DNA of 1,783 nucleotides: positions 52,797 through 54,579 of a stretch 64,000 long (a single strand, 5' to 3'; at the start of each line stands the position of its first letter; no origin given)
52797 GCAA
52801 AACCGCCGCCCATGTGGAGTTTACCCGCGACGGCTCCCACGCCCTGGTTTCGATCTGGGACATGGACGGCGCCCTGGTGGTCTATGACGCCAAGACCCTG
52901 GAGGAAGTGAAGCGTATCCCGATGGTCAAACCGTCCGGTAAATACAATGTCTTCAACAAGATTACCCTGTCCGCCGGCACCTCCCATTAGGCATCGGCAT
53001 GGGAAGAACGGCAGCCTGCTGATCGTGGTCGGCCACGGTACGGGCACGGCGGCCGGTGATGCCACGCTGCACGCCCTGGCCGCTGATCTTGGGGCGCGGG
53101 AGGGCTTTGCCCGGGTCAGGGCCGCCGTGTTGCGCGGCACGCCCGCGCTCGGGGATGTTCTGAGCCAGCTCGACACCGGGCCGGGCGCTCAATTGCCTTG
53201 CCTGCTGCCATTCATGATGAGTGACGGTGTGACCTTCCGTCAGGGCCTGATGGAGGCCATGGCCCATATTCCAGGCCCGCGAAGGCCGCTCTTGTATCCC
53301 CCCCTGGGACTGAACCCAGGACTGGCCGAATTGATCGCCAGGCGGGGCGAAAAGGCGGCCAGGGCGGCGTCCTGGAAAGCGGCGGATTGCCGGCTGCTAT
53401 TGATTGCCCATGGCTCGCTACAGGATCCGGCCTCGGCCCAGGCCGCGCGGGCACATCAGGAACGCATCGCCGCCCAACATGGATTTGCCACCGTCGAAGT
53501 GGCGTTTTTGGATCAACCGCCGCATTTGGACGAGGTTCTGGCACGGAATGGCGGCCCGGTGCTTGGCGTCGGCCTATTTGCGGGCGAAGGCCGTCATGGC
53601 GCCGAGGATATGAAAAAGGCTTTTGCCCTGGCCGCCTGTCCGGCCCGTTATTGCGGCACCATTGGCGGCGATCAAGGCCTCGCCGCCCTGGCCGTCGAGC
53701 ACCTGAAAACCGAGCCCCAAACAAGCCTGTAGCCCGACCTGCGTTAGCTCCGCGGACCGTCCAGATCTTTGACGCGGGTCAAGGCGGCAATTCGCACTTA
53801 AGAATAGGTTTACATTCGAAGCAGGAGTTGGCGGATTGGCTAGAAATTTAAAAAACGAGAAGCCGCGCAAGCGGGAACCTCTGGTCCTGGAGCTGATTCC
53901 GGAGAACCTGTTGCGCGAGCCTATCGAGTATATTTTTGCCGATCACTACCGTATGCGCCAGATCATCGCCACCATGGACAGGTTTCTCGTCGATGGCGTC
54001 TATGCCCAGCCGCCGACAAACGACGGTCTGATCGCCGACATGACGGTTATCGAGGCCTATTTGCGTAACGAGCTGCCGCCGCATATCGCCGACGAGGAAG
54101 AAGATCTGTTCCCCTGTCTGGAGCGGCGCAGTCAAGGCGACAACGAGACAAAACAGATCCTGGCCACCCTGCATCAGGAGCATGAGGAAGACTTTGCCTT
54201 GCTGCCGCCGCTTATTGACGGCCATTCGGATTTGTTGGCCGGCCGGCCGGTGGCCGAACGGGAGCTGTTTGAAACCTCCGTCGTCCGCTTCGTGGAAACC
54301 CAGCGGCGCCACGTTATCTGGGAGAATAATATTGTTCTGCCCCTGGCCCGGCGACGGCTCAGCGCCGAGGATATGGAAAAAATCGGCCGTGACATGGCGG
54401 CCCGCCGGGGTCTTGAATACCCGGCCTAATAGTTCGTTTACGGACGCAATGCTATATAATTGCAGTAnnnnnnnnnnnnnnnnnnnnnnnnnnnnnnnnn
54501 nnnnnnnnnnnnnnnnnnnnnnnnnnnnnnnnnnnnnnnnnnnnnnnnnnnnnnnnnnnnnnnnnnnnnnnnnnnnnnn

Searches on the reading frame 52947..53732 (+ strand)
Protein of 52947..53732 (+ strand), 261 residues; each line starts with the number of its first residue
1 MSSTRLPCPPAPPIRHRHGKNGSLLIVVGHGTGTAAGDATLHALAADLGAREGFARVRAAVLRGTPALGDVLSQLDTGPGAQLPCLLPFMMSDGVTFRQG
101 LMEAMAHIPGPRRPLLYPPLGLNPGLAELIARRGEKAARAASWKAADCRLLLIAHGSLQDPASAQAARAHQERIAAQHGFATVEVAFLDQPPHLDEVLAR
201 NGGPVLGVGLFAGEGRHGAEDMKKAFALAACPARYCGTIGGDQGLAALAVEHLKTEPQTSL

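Call 5: search_protein_families(library=pfam, proteins=[window:52947-53732:+], max_evalue=0.01)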
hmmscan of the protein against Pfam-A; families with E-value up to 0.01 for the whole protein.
window:52947-53732:+ (261 aa): 2 families
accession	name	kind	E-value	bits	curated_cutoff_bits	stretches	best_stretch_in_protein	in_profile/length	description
PF01903.22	CbiX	-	2.2e-10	41.2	22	1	155-248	1-103/106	CbiX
PF06180.16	CbiK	-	1.4e-05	25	26.2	0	21-94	140-210/262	Cobalt chelatase (CbiK)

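Call 6: search_protein_families(library=ncbifam, proteins=[window:52947-53732:+], max_evalue=0.01)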
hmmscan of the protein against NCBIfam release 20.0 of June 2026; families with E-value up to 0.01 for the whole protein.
window:52947-53732:+ (261 aa): 5 families
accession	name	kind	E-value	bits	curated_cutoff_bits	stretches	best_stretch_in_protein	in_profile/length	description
NF002671.0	PRK02395.1-3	equivalog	1.1e-20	74.1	258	1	23-229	6-216/262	hypothetical protein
NF002672.0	PRK02395.1-4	subfamily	1.2e-18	67.1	435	1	118-242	123-246/486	hypothetical protein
NF002670.0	PRK02395.1-1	equivalog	7.5e-11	41.5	324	1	119-228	117-226/292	hypothetical protein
NF033198.0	F430_CfbA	equivalog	1.1e-05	25.3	120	0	150-229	2-85/122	sirohydrochlorin nickelochelatase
NF002090.2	PRK00923.1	subfamily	0.00026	21.1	120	0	150-229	3-86/129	sirohydrochlorin nickelochelatase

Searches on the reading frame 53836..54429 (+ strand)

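Call 5: search_protein_families(library=pfam, proteins=[window:53836-54429:+], max_evalue=0.01)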
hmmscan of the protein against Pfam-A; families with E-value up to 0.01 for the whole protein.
window:53836-54429:+ (197 aa): 1 family
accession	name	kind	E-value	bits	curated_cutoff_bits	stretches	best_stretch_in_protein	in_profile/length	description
PF01814.28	Hemerythrin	-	5.5e-11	43.5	25.3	1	29-171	2-127/127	Hemerythrin HHE cation binding domain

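Call 6: search_protein_families(library=ncbifam, proteins=[window:53836-54429:+], max_evalue=0.01)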
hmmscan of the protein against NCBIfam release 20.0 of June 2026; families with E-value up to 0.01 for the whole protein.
window:53836-54429:+ (197 aa): 3 families
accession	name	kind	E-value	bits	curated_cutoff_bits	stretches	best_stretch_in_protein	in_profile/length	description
TIGR03652.1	FeS_repair_RIC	equivalog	6.4e-07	29.4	204.7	1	55-169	97-214/216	iron-sulfur cluster repair di-iron protein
NF053874.1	persist_PA2171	equivalog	0.00064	19.5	190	1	74-191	37-144/157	PA2171 family ribosome-binding persister protein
NF008221.0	PRK10992.1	equivalog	0.0026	17.3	254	1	74-172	120-217/220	iron-sulfur cluster repair protein YtfE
